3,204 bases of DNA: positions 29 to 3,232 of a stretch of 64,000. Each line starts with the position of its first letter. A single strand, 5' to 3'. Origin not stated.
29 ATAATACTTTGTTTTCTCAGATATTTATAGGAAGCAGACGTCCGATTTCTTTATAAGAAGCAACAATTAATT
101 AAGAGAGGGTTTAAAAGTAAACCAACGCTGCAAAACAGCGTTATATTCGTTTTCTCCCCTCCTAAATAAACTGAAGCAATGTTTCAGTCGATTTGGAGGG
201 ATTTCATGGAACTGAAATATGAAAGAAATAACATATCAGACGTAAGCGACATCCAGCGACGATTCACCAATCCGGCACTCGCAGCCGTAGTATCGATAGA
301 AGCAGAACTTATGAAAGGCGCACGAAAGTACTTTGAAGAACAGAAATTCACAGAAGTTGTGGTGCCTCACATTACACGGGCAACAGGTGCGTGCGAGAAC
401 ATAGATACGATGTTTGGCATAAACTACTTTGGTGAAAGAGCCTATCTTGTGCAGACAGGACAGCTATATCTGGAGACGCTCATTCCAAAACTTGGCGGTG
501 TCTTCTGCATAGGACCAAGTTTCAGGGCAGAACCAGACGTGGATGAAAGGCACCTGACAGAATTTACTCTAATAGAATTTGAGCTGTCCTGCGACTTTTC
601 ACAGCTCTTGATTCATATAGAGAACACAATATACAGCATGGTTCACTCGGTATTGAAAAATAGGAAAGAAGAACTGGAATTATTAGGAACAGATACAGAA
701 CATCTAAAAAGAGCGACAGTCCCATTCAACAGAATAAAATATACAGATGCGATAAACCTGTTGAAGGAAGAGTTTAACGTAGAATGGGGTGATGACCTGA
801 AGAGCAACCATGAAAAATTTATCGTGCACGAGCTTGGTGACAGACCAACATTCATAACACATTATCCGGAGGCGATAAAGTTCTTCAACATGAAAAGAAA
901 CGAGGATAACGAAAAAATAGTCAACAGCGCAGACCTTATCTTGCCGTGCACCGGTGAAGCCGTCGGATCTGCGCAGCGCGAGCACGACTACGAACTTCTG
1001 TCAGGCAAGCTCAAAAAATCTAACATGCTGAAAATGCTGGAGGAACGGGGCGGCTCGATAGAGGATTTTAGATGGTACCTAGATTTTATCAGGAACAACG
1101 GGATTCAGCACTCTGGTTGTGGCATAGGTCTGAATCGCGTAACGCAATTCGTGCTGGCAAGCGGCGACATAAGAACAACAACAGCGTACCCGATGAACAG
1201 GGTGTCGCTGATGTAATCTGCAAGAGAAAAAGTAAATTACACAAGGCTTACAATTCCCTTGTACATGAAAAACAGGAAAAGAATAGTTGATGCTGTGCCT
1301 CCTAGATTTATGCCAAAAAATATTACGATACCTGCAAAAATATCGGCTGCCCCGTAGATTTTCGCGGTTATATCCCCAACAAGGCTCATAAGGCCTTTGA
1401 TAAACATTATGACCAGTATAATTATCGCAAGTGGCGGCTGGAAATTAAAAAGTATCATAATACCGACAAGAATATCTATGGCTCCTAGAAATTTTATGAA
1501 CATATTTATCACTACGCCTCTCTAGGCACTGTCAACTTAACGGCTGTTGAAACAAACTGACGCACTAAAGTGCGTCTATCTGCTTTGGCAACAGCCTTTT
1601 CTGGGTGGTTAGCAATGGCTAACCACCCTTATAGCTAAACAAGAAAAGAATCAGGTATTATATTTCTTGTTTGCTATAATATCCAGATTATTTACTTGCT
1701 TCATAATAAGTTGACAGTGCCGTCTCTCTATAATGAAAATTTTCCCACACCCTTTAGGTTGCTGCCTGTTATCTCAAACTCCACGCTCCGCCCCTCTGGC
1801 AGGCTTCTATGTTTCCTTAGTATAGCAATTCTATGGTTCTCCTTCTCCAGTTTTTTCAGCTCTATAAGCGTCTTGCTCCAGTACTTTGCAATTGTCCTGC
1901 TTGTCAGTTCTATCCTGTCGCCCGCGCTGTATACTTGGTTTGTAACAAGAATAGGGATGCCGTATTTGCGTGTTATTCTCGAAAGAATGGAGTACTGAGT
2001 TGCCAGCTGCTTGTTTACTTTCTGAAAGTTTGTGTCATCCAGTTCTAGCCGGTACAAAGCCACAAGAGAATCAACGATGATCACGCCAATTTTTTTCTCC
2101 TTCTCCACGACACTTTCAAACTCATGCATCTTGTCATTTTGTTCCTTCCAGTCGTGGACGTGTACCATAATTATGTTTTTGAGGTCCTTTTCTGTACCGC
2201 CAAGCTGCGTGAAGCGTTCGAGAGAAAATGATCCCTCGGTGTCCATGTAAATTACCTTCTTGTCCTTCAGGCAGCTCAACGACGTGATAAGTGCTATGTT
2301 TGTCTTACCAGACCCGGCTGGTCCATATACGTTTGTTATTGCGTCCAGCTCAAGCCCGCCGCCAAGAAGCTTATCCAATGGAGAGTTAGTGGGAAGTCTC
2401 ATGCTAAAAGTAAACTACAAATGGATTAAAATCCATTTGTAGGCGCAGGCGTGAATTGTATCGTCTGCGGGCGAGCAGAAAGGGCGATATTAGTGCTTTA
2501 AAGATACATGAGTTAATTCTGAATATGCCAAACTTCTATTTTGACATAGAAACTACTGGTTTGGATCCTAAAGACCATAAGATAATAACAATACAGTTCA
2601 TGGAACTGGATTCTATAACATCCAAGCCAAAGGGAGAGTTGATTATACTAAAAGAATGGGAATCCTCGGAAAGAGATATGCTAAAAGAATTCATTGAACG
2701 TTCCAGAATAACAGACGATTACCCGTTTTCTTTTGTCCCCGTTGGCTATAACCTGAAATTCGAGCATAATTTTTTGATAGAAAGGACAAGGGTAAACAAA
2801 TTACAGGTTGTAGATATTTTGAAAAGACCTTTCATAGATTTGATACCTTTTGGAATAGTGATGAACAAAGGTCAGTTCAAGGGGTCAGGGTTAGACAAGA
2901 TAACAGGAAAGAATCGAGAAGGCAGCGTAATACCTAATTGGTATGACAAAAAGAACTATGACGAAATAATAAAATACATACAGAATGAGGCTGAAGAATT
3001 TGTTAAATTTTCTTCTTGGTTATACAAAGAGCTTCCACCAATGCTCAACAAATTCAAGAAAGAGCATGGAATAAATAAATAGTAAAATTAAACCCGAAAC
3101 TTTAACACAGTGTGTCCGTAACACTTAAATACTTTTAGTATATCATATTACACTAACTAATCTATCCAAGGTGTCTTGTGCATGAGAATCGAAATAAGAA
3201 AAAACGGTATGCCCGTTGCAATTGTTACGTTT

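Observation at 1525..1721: MITE-like element with 12-bp TIRs and target-site duplication, copy 1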

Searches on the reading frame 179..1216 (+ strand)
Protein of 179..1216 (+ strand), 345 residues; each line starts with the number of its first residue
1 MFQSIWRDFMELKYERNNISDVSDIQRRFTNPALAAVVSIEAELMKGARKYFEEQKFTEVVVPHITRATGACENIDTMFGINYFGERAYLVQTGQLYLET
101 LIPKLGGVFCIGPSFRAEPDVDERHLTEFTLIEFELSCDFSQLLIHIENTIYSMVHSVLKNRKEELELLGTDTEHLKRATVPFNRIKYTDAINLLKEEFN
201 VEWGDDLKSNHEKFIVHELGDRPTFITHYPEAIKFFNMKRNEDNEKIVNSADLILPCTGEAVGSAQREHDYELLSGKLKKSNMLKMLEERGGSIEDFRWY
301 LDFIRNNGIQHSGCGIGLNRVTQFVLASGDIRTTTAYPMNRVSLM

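Call 29: find_encoding_contigs(protein=window:179-1216:+, flank=10000, max_places=10)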
Protein window:179-1216:+ (345 aa): no gene with exactly this product is on record in the collection.

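Call 73: search_protein_families(library=pfam, proteins=[window:179-1216:+], max_evalue=0.001)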
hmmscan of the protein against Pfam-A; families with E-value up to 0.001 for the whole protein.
window:179-1216:+ (345 aa): 1 family
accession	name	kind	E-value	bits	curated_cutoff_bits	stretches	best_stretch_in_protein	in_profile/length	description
PF00152.25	tRNA-synt_2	-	3.5e-50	171.3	25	1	29-340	13-307/308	tRNA synthetases class II (D, K and N)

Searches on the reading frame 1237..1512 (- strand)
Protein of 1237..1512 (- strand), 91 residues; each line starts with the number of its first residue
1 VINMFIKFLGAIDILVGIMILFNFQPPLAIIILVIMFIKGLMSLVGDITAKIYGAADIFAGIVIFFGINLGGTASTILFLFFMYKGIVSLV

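Call 17: find_encoding_contigs(protein=window:1237-1512:-, flank=10000, max_places=10)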
Protein window:1237-1512:- (91 aa): no gene with exactly this product is on record in the collection.

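Call 73: search_protein_families(library=pfam, proteins=[window:1237-1503:-], max_evalue=0.001)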
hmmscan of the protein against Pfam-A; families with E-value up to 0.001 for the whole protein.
window:1237-1503:- (88 aa): 0 families

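Call 76: find_encoding_contigs(protein=window:1237-1503:-, flank=10000, max_places=6)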
Protein window:1237-1503:- (88 aa): 3 contigs read that carry it; 3 places shown.
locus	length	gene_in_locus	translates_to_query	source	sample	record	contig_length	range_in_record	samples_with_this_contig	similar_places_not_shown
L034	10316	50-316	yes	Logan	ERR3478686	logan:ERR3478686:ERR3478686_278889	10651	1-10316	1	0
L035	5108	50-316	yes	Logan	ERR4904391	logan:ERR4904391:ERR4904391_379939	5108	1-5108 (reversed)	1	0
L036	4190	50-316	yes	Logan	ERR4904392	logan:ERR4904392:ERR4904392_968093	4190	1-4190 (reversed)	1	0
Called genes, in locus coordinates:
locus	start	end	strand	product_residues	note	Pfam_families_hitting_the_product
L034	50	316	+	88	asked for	-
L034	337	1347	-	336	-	PF00152:tRNA-synt_2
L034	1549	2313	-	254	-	PF13483:Lactamase_B_3, PF12706:Lactamase_B_2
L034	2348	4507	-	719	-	PF01751:Toprim, PF01131:Topoisom_bac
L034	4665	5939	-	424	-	PF02403:Seryl_tRNA_N, PF00587:tRNA-synt_2b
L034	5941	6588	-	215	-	PF01966:HD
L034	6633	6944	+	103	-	PF01035:DNA_binding_1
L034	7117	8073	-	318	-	PF00579:tRNA-synt_1b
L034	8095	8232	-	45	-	-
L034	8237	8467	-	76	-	-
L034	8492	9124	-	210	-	PF03412:Peptidase_C39 (faint), PF11814:DUF3335, PF13529:Peptidase_C39_2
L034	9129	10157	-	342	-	-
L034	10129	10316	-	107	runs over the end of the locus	-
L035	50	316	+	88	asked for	-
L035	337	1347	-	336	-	PF00152:tRNA-synt_2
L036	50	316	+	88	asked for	-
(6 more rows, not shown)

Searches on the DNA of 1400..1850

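Call 71: search_rna_families(source=window, start=1400, end=1850, threshold=evalue, max_evalue=1)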
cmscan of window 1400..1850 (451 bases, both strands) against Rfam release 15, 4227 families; matches with E-value up to 1: 1.
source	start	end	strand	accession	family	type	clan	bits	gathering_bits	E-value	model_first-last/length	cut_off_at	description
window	1603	1744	-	RF02634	EF3314_EF3315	Gene; sRNA;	-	16.1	100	0.24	1-141/141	no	Enterococcus sRNA EF3314_EF3315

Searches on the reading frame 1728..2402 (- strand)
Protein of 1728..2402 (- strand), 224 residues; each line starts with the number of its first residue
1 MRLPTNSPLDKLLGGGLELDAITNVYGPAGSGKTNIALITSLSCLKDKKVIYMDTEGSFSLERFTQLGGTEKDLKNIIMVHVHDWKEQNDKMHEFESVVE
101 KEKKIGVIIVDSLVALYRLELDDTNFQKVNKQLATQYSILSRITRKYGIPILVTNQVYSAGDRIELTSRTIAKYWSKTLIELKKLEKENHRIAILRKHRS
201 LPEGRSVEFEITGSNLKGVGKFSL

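Call 14: find_encoding_contigs(protein=window:1728-2402:-, flank=10000, max_places=10)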
Protein window:1728-2402:- (224 aa): 3 contigs read that carry it; 3 places shown.
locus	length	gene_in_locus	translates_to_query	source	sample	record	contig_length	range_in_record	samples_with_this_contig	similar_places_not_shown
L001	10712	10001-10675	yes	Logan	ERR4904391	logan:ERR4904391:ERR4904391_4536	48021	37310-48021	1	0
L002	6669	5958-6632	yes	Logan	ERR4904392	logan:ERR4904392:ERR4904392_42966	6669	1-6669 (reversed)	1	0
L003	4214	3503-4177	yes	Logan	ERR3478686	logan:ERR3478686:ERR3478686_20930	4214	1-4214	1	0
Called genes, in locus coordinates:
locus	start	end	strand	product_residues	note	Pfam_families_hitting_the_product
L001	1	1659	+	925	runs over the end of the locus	PF00270:DEAD, PF04851:ResIII, PF22590:Cas3-like_C_2 (faint), PF00271:Helicase_C, PF19306:WHD_Lhr, PF08494:DEAD_assoc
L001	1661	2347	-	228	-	PF00156:Pribosyltran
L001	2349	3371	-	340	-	PF00215:OMPdecase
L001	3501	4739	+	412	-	PF01180:DHO_dh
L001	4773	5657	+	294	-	PF00557:Peptidase_M24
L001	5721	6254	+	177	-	PF00117:GATase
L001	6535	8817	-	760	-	PF02359:CDC48_N, PF02933:CDC48_2, PF05496:RuvB_N (weak), PF13191:AAA_16 (weak), PF00004:AAA, PF17862:AAA_lid_3, PF00004:AAA, PF17862:AAA_lid_3, +18 more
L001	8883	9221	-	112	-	-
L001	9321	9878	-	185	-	PF13482:RNase_H_2 (weak)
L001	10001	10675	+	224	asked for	PF00154:RecA_N, PF06745:ATPase (weak), PF08423:Rad51, PF13481:AAA_25, PF01637:ATPase_2 (weak), PF05707:Zot (weak), PF13479:AAA_24 (faint)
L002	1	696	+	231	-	?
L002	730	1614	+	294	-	PF00557:Peptidase_M24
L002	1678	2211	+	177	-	PF00117:GATase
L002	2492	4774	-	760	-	PF02359:CDC48_N, PF02933:CDC48_2, PF05496:RuvB_N (weak), PF13191:AAA_16 (weak), PF00004:AAA, PF17862:AAA_lid_3, PF00004:AAA, PF17862:AAA_lid_3, +18 more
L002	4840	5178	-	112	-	-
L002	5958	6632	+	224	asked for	PF00154:RecA_N, PF06745:ATPase (weak), PF08423:Rad51, PF13481:AAA_25, PF01637:ATPase_2 (weak), PF05707:Zot (weak), PF13479:AAA_24 (faint)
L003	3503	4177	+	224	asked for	PF00154:RecA_N, PF06745:ATPase (weak), PF08423:Rad51, PF13481:AAA_25, PF01637:ATPase_2 (weak), PF05707:Zot (weak), PF13479:AAA_24 (faint)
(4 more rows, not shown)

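Call 27: find_homologous_proteins(query=window:1728-2402:-, max_evalue=1e-20)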
Query window:1728-2402:- (224 aa): 2980 proteins with E <= 1e-20 among 3415 candidates; the best 120 are listed.
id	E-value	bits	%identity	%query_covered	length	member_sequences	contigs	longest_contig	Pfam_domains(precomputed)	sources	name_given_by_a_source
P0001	4.1e-141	486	100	100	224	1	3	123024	PF06745.20,PF13479.13,PF05707.19,PF08423.18,PF00154.28,PF01637.25,PF13481.13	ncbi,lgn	-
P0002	6.1e-113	394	78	100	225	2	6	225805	PF06745.20,PF02283.23,PF05707.19,PF08423.18,PF00154.28,PF01637.25,PF13481.13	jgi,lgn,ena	jgi:DNA repair protein RadB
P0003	8.1e-113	393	79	100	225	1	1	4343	PF06745.20,PF05707.19,PF08423.18,PF00154.28,PF13481.13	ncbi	-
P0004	5.5e-109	381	77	100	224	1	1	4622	PF06745.20,PF05707.19,PF08423.18,PF00154.28,PF01637.25,PF13481.13,PF02562.23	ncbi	-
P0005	1.1e-108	380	76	100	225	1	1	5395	PF06745.20,PF13479.13,PF08423.18,PF00154.28,PF13481.13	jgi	jgi:DNA repair protein RadB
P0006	8.0e-108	377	74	100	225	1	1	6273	PF06745.20,PF02283.23,PF13479.13,PF05707.19,PF08423.18,PF00154.28,PF01637.25,PF13481.13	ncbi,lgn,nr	ncbi:DNA repair and recombination protein RadB [archaeon]|nr:DNA repair and recombination protein Ra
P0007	1.7e-106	373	74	100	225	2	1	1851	PF06745.20,PF02283.23,PF05707.19,PF08423.18,PF00154.28,PF01637.25,PF13481.13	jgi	jgi:DNA repair protein RadB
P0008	1.6e-104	366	74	100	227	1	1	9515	PF06745.20,PF02283.23,PF13479.13,PF05707.19,PF08423.18,PF00154.28,PF13481.13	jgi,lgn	jgi:DNA repair protein RadB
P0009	5.1e-103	361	72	100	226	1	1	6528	PF06745.20,PF05707.19,PF08423.18,PF00154.28,PF01637.25,PF13481.13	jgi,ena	-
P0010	6.5e-103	361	72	100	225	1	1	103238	PF06745.20,PF13479.13,PF05707.19,PF08423.18,PF00154.28,PF13481.13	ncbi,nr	ncbi:MAG: DNA repair and recombination protein RadB [Candidatus Aenigmarchaeota archaeon]|nr:DNA rep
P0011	1.3e-102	360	70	100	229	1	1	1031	PF06745.20,PF02283.23,PF13479.13,PF05707.19,PF08423.18,PF00154.28,PF13481.13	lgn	-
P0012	1.6e-102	360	72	100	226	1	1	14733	PF06745.20,PF13479.13,PF08423.18,PF00154.28,PF01637.25,PF13481.13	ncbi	-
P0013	9.3e-102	357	73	100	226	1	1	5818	PF06745.20,PF13479.13,PF05707.19,PF08423.18,PF00154.28,PF13481.13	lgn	-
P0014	1.4e-101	357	70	100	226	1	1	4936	PF06745.20,PF13479.13,PF05707.19,PF08423.18,PF00154.28,PF01637.25,PF13481.13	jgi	jgi:DNA repair protein RadB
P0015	8.1e-101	354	73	100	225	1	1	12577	PF06745.20,PF13479.13,PF08423.18,PF00154.28,PF13481.13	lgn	-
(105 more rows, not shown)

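Call 30: find_encoding_contigs(protein=P0002, flank=6000, max_places=6)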
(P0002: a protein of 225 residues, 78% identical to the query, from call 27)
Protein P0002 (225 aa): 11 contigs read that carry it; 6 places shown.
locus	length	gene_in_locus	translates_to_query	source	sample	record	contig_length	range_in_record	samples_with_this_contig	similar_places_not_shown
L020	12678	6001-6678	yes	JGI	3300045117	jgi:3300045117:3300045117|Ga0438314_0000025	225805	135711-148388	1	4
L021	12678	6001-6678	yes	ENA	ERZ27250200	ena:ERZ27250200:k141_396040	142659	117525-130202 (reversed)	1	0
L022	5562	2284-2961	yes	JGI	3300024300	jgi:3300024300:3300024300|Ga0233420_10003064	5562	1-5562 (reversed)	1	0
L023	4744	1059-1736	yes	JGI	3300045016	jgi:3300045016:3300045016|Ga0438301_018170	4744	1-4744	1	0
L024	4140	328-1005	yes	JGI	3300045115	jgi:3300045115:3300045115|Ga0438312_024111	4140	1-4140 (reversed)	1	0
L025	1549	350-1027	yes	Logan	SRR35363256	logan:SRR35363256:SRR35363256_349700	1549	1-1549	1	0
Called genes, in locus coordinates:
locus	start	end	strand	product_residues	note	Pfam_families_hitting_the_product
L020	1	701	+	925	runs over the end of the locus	PF00270:DEAD, PF04851:ResIII, PF00271:Helicase_C, PF19306:WHD_Lhr, PF08494:DEAD_assoc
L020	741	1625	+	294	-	PF00557:Peptidase_M24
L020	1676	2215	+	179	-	PF00117:GATase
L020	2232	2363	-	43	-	-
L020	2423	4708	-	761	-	PF02359:CDC48_N, PF02933:CDC48_2 (weak), PF05496:RuvB_N, PF13191:AAA_16 (weak), PF00004:AAA, PF17862:AAA_lid_3, PF00004:AAA, PF17862:AAA_lid_3, +17 more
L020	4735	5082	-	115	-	-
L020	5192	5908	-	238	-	-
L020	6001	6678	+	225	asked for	PF00154:RecA_N, PF06745:ATPase, PF08423:Rad51, PF13481:AAA_25, PF01637:ATPase_2 (weak), PF05707:Zot (weak), PF02283:CobU (weak)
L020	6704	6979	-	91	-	-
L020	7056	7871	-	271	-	PF13483:Lactamase_B_3, PF00753:Lactamase_B (faint), PF12706:Lactamase_B_2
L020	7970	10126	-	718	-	PF01751:Toprim, PF01131:Topoisom_bac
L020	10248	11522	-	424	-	PF02403:Seryl_tRNA_N, PF00587:tRNA-synt_2b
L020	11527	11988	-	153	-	PF00293:NUDIX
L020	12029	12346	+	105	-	PF01035:DNA_binding_1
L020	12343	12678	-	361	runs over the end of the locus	PF00579:tRNA-synt_1b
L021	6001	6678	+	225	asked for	PF00154:RecA_N, PF06745:ATPase, PF08423:Rad51, PF13481:AAA_25, PF01637:ATPase_2 (weak), PF05707:Zot (weak), PF02283:CobU (weak)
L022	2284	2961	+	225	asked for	PF00154:RecA_N, PF06745:ATPase, PF08423:Rad51, PF13481:AAA_25, PF01637:ATPase_2 (weak), PF05707:Zot (weak), PF02283:CobU (weak)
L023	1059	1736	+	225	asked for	PF00154:RecA_N, PF06745:ATPase, PF08423:Rad51, PF13481:AAA_25, PF01637:ATPase_2 (weak), PF05707:Zot (weak), PF02283:CobU (weak)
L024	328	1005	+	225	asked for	PF00154:RecA_N, PF06745:ATPase, PF08423:Rad51, PF13481:AAA_25, PF01637:ATPase_2 (weak), PF05707:Zot (weak), PF02283:CobU (weak)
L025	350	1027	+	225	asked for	PF00154:RecA_N, PF06745:ATPase, PF08423:Rad51, PF13481:AAA_25, PF01637:ATPase_2 (weak), PF05707:Zot (weak), PF02283:CobU (weak)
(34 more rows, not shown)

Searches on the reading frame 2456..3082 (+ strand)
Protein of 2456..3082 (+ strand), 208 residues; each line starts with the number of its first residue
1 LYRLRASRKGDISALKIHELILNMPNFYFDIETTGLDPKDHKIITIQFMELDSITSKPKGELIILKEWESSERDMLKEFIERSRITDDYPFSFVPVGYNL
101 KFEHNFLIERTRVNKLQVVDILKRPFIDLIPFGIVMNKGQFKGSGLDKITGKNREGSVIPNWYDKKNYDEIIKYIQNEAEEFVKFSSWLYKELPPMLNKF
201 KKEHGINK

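Call 73: search_protein_families(library=pfam, proteins=[window:2456-3082:+], max_evalue=0.001)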
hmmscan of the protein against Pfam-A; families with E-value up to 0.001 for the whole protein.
window:2456-3082:+ (208 aa): 1 family
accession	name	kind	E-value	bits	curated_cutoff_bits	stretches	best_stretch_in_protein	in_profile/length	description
PF13482.12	RNase_H_2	-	3e-07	31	22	1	28-149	2-109/165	RNase_H superfamily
